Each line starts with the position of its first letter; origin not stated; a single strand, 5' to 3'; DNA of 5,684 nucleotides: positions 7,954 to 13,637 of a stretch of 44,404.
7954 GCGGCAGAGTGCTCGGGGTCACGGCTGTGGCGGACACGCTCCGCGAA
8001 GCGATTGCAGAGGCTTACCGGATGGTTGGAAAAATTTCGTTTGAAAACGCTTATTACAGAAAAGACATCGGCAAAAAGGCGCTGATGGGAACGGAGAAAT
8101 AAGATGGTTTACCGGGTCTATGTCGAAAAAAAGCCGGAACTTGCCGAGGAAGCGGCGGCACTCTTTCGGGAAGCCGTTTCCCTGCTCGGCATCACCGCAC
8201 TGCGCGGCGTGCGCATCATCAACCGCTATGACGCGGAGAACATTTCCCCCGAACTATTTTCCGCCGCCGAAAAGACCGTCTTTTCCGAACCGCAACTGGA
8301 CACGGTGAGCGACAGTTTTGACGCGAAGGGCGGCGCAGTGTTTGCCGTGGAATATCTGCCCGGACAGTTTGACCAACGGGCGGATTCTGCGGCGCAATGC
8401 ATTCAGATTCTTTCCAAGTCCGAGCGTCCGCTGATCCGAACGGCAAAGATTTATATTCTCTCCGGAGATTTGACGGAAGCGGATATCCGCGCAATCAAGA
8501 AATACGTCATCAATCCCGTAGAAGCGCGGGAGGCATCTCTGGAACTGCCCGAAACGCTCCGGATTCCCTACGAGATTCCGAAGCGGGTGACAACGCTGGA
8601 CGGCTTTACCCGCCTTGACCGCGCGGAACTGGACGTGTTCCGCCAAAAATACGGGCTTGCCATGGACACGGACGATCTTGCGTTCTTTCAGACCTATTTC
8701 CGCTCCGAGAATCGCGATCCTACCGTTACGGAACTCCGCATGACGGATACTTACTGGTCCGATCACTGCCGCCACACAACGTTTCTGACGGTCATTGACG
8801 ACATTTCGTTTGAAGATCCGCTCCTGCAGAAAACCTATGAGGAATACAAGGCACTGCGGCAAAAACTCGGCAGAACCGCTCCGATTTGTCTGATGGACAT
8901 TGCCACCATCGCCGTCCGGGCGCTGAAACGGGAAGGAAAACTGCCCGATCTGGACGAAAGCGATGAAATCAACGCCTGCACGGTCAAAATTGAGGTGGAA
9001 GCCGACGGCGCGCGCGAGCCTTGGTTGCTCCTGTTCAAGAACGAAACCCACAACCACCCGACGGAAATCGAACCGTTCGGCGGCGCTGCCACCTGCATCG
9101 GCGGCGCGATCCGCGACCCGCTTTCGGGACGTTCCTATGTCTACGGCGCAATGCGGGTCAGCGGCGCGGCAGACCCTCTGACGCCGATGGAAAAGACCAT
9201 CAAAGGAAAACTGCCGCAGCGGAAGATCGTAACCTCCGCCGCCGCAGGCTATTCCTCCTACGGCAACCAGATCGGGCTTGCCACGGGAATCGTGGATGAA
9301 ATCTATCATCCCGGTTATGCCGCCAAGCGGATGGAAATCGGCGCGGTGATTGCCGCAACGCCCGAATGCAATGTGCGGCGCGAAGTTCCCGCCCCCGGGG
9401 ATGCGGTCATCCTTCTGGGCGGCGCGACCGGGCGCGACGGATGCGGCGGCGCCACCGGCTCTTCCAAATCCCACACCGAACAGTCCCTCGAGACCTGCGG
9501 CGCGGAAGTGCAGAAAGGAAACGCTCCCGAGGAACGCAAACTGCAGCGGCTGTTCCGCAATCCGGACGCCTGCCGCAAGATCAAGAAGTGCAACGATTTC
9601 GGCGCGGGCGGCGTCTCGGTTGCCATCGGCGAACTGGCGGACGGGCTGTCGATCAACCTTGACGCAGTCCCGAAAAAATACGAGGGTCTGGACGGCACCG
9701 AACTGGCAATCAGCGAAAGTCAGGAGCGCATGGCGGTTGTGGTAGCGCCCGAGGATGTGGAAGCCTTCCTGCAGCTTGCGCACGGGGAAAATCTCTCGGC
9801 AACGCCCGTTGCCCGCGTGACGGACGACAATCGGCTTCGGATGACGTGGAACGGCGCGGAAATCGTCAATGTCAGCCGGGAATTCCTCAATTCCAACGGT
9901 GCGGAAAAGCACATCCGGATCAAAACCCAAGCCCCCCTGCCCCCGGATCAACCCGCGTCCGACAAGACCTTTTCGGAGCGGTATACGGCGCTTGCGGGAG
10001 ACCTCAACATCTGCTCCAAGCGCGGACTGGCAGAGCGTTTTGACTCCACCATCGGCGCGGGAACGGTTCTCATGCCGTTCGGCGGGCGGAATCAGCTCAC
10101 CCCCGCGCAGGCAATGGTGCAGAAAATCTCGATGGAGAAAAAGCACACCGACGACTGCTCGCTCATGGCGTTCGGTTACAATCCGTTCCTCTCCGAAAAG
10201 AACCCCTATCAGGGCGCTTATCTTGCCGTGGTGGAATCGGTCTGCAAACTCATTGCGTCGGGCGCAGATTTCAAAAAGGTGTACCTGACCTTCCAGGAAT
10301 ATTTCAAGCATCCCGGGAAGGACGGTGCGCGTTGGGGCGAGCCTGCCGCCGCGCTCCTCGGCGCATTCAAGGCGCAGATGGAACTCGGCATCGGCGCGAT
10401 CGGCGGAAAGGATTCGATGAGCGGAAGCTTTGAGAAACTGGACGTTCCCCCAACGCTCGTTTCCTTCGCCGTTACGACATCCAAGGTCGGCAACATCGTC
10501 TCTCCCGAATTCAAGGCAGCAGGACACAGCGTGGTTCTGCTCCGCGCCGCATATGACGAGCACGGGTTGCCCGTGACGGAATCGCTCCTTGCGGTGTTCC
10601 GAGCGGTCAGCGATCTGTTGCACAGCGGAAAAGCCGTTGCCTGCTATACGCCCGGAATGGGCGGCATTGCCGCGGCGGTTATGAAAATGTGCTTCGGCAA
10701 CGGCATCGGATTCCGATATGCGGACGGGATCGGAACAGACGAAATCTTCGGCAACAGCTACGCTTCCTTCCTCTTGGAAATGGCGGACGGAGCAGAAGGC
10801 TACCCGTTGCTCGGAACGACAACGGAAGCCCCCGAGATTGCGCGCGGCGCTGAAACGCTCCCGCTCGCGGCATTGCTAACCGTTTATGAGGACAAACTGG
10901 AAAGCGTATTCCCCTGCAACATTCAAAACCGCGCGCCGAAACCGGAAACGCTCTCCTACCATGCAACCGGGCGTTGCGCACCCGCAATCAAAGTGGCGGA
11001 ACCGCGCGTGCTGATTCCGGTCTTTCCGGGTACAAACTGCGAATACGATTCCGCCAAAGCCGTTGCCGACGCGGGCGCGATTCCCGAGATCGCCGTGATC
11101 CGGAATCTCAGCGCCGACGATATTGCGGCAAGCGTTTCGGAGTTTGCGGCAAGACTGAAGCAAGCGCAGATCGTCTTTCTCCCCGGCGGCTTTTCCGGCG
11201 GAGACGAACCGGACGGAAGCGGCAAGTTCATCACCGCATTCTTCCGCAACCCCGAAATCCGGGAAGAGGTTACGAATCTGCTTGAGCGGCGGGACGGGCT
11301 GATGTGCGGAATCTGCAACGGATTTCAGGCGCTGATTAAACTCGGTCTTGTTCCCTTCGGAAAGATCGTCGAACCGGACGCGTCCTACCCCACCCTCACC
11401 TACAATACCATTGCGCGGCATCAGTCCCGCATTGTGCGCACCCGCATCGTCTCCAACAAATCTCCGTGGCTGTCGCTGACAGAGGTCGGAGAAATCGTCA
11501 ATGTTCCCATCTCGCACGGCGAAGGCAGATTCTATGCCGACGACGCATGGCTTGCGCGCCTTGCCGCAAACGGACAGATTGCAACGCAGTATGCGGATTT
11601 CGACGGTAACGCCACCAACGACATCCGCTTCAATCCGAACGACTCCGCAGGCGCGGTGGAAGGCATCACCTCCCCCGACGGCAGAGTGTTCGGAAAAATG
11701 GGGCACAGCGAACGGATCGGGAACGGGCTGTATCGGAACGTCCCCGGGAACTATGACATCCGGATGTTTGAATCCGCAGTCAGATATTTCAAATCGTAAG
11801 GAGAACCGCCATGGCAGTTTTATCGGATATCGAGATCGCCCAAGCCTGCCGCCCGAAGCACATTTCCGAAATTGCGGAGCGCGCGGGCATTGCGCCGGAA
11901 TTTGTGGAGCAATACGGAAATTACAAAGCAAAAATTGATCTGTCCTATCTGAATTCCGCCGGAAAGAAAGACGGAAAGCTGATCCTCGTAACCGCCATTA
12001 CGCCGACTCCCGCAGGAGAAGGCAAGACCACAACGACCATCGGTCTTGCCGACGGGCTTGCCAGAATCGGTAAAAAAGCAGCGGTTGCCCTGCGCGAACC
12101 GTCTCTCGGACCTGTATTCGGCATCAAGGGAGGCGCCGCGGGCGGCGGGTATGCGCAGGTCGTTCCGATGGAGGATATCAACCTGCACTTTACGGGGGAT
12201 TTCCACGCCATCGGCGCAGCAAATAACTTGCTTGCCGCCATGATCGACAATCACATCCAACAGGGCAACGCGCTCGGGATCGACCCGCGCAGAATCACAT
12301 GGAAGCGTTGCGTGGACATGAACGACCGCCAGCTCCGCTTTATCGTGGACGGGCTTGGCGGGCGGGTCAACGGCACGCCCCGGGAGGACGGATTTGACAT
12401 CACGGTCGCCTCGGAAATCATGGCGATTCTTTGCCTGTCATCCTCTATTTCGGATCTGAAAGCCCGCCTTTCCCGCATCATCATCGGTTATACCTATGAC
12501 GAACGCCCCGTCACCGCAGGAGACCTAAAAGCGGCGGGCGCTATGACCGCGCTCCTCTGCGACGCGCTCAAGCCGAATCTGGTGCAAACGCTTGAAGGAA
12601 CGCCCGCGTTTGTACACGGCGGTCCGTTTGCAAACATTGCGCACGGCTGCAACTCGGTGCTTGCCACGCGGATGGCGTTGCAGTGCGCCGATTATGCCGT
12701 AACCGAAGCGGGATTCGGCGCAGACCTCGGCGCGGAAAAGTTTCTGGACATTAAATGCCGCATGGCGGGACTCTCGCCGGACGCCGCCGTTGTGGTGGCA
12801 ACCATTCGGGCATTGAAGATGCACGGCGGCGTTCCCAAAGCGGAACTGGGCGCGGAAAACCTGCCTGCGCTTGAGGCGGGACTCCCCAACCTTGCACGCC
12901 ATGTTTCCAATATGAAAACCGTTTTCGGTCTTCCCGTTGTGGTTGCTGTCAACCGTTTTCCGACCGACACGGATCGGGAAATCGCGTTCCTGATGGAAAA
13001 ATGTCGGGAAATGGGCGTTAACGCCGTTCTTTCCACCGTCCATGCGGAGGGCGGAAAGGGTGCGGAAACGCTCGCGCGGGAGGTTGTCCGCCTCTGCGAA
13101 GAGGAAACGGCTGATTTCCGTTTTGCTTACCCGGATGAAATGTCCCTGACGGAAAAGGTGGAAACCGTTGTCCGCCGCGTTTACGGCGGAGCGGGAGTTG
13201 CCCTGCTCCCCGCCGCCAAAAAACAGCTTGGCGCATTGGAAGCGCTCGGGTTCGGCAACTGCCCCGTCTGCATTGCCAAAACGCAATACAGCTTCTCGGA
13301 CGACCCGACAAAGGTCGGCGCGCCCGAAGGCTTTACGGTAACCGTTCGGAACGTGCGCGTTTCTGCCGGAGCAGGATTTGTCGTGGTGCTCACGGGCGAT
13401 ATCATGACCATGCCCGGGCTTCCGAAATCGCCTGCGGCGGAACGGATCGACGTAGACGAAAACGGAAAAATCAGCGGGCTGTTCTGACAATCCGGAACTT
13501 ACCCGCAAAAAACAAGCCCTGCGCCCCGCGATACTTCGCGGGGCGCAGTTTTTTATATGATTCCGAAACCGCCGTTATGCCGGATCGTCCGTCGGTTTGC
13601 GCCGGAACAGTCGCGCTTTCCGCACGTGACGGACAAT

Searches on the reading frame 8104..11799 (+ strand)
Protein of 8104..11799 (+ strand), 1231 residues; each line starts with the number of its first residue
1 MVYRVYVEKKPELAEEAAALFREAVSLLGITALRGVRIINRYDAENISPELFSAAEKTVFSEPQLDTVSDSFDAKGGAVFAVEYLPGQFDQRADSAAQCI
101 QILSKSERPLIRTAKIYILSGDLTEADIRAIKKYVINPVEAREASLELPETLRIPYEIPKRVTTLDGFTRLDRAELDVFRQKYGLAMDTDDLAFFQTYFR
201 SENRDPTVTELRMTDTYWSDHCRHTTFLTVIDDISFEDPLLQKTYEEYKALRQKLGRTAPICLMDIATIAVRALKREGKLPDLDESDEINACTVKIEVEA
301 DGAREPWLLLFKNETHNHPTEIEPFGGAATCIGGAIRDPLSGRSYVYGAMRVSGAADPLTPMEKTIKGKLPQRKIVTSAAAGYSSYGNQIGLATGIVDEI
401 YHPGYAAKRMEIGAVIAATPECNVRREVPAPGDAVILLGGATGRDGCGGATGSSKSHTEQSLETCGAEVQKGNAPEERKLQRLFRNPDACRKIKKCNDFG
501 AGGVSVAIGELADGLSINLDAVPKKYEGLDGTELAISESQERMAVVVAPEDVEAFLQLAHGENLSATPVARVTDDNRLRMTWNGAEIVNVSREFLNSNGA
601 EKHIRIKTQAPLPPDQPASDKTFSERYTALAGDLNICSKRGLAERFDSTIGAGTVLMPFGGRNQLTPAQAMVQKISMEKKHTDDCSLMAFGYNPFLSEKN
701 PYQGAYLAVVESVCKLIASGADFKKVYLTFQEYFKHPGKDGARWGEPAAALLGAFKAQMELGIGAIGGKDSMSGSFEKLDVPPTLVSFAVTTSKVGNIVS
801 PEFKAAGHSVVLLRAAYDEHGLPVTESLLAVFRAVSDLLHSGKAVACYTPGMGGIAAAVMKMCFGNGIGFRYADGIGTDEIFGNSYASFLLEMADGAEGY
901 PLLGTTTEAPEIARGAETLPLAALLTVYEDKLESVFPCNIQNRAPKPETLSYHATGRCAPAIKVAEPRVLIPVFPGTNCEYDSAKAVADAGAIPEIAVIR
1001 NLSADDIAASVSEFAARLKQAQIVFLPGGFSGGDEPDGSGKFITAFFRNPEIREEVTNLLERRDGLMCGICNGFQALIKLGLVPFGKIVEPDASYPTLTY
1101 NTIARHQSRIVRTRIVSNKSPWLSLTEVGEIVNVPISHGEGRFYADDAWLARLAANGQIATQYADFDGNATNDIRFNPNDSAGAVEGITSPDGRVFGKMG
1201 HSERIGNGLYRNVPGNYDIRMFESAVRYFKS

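Call 15: search_protein_families(library=pfam, proteins=[window:8104-11799:+], max_evalue=0.001)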
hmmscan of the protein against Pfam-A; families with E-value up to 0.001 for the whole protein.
window:8104-11799:+ (1231 aa): 4 families
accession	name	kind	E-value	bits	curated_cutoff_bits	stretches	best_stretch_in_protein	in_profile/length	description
PF13507.12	GATase_5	-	9e-82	274.5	27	1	967-1229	2-260/260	CobB/CobQ-like glutamine amidotransferase domain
PF02769.27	AIRS_C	-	1.7e-28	100.2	23.1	1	431-582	2-155/156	AIR synthase related protein, C-terminal domain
PF18072.6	FGAR-AT_linker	-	8.1e-11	42.7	26.6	1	180-224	5-49/50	Formylglycinamide ribonucleotide amidotransferase linker domain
PF00586.29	AIRS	-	0.00012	22.9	24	0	697-772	29-96/112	AIR synthase related protein, N-terminal domain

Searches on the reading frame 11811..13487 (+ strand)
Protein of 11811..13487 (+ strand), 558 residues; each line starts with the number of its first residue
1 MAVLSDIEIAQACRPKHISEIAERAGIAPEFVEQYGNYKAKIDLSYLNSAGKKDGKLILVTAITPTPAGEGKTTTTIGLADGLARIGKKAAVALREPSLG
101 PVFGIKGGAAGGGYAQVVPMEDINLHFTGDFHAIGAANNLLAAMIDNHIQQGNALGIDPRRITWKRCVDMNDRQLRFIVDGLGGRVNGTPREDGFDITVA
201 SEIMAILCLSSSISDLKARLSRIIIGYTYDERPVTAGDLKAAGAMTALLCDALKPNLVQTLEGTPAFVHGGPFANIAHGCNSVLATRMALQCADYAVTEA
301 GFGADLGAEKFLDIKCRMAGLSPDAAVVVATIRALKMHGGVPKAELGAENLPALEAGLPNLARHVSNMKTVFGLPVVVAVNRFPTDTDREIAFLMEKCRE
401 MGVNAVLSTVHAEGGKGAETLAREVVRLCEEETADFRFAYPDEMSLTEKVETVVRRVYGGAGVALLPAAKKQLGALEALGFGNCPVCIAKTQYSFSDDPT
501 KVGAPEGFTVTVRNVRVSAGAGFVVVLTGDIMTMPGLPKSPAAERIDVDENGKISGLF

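Call 15: search_protein_families(library=pfam, proteins=[window:11811-13487:+], max_evalue=0.001)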
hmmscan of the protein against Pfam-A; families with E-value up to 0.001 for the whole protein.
window:11811-13487:+ (558 aa): 1 family
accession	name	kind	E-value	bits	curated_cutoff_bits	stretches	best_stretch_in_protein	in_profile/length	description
PF01268.25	FTHFS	-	1.8e-274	911.6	27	1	5-558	2-556/556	Formate--tetrahydrofolate ligase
